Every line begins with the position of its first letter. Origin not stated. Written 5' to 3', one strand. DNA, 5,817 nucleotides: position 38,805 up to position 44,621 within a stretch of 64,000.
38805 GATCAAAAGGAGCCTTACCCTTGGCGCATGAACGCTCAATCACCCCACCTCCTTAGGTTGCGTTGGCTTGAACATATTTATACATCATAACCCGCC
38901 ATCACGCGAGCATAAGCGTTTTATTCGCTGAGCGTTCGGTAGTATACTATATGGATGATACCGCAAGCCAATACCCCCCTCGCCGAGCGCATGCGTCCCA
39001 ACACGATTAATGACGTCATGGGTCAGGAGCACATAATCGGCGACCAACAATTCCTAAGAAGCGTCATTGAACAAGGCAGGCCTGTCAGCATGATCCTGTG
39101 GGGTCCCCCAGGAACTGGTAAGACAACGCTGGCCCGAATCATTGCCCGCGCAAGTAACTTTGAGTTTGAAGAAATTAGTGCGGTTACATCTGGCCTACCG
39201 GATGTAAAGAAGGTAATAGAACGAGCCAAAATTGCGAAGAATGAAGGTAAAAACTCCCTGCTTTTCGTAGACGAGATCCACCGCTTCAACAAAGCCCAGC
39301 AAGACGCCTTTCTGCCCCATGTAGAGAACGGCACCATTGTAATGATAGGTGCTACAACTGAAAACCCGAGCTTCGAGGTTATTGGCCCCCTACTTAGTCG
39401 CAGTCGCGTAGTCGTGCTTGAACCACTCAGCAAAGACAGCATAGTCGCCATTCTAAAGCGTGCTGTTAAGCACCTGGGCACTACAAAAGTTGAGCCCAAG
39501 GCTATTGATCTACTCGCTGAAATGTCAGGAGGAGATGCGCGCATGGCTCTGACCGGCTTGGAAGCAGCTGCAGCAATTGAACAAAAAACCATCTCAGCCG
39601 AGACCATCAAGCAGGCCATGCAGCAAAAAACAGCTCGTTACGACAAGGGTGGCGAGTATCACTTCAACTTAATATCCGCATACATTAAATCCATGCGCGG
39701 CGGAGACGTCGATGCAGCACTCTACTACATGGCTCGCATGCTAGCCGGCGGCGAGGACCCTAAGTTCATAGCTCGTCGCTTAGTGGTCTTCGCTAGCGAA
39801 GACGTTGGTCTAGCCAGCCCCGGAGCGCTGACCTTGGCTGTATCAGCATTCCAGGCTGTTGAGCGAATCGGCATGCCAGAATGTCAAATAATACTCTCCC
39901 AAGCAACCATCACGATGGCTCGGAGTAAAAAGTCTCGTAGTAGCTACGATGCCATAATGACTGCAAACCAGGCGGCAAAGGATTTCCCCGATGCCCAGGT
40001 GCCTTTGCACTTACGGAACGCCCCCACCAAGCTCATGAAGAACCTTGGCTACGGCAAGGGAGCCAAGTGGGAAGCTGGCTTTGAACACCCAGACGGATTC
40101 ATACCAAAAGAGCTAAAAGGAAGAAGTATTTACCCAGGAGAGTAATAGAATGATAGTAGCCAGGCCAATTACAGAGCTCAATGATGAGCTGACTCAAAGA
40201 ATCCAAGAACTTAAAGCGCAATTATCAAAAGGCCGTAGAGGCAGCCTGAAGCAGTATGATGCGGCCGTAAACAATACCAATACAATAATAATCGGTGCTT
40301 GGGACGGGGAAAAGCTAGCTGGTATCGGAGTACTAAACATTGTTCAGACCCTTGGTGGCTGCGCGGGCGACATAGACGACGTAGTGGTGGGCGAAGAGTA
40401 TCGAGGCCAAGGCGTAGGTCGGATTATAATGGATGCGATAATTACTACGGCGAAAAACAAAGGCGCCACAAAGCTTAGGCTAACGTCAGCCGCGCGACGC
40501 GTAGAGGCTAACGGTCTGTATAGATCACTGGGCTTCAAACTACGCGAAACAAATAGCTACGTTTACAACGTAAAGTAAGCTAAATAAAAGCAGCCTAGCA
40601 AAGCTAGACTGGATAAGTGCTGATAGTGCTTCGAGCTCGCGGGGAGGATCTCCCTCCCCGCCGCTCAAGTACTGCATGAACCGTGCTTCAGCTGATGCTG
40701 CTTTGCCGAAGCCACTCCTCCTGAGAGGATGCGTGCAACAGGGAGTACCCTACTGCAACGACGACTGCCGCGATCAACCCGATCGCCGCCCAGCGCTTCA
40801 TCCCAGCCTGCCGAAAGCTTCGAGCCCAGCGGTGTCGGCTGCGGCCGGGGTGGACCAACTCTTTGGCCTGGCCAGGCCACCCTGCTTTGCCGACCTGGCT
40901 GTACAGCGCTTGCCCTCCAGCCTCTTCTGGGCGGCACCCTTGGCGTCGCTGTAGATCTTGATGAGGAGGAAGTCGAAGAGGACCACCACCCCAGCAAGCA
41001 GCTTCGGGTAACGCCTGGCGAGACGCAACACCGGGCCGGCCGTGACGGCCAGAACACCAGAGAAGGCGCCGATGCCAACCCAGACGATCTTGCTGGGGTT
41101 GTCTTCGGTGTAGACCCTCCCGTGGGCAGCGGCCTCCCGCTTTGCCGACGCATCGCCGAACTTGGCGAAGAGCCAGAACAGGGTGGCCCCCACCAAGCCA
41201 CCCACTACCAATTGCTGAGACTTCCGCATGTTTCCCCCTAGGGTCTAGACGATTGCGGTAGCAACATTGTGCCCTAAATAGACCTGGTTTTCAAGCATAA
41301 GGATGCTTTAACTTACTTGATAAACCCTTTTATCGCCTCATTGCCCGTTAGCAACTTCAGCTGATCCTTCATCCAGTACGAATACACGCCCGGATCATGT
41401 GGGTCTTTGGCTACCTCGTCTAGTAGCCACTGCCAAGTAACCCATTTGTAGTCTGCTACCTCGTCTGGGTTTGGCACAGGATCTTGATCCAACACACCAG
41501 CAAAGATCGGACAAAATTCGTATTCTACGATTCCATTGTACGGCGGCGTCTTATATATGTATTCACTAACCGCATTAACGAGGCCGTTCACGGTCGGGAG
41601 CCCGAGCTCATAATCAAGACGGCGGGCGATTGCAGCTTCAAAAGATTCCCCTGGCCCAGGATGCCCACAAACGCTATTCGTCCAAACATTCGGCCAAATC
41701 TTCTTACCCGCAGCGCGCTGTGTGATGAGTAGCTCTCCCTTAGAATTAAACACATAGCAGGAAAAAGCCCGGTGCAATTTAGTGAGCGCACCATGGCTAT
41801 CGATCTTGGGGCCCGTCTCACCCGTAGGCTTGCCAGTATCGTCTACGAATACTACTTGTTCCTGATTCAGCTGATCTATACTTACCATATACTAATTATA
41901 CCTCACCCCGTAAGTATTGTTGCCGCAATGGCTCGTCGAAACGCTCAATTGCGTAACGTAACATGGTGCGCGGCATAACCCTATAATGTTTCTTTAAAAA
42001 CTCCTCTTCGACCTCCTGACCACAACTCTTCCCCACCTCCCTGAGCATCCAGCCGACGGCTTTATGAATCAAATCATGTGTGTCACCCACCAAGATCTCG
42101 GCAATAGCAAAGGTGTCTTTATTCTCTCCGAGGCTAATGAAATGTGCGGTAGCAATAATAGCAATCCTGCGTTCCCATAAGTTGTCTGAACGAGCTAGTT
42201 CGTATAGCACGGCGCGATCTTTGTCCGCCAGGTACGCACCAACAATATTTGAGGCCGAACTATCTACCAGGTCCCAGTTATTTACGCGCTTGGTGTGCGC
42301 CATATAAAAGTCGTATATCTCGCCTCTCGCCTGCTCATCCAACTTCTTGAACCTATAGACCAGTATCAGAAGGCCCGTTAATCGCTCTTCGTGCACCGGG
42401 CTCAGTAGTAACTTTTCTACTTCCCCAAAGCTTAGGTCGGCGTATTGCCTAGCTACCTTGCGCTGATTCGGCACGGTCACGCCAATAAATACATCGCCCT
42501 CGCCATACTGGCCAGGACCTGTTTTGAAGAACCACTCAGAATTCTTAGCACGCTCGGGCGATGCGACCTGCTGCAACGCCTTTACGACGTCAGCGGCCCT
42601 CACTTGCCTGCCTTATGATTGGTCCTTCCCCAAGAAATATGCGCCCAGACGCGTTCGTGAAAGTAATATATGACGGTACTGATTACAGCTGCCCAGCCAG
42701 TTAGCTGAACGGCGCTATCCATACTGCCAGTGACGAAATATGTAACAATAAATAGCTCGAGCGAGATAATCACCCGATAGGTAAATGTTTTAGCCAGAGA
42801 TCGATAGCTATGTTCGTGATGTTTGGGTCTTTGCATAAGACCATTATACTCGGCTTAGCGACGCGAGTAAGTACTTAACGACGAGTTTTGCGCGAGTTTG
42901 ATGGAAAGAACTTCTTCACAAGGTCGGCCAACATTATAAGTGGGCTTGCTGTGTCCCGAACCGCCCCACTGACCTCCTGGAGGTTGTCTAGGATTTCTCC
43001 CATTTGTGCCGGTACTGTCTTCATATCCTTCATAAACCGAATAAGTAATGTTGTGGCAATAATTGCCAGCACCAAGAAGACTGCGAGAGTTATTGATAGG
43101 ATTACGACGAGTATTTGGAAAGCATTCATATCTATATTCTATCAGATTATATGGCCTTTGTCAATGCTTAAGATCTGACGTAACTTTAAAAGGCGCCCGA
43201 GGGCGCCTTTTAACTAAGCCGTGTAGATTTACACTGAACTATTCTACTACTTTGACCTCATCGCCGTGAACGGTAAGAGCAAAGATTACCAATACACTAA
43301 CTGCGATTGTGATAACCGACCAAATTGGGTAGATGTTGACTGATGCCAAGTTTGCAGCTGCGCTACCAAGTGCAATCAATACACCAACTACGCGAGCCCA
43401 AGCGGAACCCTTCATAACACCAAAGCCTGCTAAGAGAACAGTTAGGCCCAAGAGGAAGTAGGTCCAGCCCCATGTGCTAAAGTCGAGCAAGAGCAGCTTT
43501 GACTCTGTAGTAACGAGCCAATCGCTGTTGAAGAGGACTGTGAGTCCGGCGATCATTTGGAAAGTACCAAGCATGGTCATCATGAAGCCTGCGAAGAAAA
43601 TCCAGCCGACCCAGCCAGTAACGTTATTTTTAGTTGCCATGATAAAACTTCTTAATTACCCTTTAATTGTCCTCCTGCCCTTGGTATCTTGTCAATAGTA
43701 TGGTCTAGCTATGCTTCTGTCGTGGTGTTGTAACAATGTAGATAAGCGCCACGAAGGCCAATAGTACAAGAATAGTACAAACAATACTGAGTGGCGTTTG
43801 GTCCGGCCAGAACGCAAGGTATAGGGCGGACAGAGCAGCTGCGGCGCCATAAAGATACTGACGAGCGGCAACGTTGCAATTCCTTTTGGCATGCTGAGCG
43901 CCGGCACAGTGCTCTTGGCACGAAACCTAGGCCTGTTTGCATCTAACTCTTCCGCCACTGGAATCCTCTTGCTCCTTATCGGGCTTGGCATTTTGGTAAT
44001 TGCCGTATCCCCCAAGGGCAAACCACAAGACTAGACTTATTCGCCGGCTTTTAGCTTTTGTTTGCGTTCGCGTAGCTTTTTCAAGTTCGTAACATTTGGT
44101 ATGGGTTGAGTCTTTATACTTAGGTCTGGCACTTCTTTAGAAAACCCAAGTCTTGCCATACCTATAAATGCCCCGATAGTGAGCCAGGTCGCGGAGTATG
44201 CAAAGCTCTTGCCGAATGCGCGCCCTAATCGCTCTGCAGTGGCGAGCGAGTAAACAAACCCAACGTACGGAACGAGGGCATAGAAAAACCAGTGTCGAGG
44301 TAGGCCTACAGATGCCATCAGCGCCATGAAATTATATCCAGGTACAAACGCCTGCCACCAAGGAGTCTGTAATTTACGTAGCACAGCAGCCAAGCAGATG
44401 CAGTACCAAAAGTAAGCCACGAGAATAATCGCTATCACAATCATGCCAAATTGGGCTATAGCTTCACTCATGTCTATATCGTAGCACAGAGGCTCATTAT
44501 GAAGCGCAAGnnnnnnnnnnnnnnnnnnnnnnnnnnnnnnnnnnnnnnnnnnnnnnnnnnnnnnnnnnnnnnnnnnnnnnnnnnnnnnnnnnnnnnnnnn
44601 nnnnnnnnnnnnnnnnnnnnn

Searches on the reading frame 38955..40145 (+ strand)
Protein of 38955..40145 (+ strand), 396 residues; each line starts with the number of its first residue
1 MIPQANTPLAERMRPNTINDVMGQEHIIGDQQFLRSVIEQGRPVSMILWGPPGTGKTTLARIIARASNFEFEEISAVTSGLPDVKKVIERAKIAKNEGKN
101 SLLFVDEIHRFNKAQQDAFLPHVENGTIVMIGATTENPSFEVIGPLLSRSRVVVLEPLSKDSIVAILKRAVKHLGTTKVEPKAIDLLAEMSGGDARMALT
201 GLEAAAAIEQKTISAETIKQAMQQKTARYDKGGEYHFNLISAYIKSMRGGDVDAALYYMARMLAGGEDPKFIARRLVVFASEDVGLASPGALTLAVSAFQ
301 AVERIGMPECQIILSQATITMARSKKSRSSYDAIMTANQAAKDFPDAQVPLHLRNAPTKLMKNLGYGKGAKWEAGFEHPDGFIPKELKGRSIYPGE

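Call 94: search_protein_families(library=pfam, proteins=[window:38955-40145:+], max_evalue=0.001)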
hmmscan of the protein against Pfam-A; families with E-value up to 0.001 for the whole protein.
window:38955-40145:+ (396 aa): 16 families
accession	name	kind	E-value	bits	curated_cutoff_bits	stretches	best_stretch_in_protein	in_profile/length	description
PF12002.13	MgsA_C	-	3.8e-52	177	27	1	249-390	1-145/167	MgsA AAA+ ATPase C terminal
PF16193.11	AAA_assoc_2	-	4.1e-23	81.9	34.3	1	177-248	5-81/81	AAA C-terminal domain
PF00004.35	AAA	-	3.6e-17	63.5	21.2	1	46-151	1-124/131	ATPase family associated with various cellular activities (AAA)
PF05496.18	RuvB_N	-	8.6e-16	58.5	27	1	13-134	1-120/159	Holliday junction DNA helicase RuvB P-loop domain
PF07728.20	AAA_5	-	4.5e-07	30.4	22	1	46-131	2-98/139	AAA domain (dynein-related subfamily)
PF00158.32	Sigma54_activat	-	3.9e-06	27.1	20.2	0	98-137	92-131/168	Sigma-54 interaction domain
PF13191.12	AAA_16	-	5.3e-06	27.5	32.6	1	37-66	18-47/167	AAA ATPase domain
PF13173.12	AAA_14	-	2.8e-05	24.6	27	1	46-159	5-124/129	AAA domain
PF01078.27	Mg_chelatase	-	4.3e-05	23.4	20.3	0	45-78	24-61/207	Magnesium chelatase, subunit ChlI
PF13604.12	AAA_30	-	5.8e-05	23.4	27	0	34-134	10-125/191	AAA domain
PF13479.12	AAA_24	-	0.00012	22.4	27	1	43-111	2-76/195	AAA domain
PF13401.12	AAA_22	-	0.00016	22.4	27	0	45-66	7-28/130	AAA domain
PF07726.17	AAA_3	-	0.00029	21.2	27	1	46-137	2-100/131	ATPase family associated with various cellular activities (AAA)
PF13245.12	AAA_19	-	0.00035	21.2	25.1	0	45-66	13-34/134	AAA domain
PF04851.21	ResIII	-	0.00053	20.4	22.5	0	89-136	115-163/164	Type III restriction enzyme, res subunit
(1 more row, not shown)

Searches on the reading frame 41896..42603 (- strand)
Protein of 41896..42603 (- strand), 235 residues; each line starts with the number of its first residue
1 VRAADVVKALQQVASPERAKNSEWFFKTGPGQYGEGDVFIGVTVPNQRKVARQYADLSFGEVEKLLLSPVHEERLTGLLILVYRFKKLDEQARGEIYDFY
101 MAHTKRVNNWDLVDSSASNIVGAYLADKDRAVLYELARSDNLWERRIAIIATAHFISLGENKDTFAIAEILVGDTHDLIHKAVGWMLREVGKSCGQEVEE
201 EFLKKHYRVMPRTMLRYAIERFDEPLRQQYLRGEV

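Call 72: search_protein_families(library=pfam, proteins=[window:41896-42603:-], max_evalue=0.01)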
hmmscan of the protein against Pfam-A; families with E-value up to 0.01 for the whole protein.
window:41896-42603:- (235 aa): 1 family
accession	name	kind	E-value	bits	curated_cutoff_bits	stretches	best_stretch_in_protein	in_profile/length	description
PF08713.17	DNA_alkylation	-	1e-63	215.3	21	1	8-222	3-213/213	DNA alkylation repair enzyme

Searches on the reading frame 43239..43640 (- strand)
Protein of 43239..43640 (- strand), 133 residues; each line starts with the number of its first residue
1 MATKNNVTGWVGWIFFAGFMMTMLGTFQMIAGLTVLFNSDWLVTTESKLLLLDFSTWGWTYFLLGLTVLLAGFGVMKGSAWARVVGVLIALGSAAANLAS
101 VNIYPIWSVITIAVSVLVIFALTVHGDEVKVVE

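Call 72: search_protein_families(library=pfam, proteins=[window:43239-43640:-], max_evalue=0.01)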
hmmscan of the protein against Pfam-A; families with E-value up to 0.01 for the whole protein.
window:43239-43640:- (133 aa): 1 family
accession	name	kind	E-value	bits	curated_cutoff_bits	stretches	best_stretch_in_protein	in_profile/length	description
PF23636.1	DUF7144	-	3.1e-34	118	27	1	13-126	1-114/115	Domain of unknown function (DUF7144)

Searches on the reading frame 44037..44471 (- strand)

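Call 94: search_protein_families(library=pfam, proteins=[window:44037-44471:-], max_evalue=0.001)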
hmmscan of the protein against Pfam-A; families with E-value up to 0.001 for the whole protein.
window:44037-44471:- (144 aa): 1 family
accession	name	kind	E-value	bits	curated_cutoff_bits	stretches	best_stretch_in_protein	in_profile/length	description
PF18936.5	DUF5684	-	1.2e-12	48.7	27.4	1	39-113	1-75/81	Family of unknown function (DUF5684)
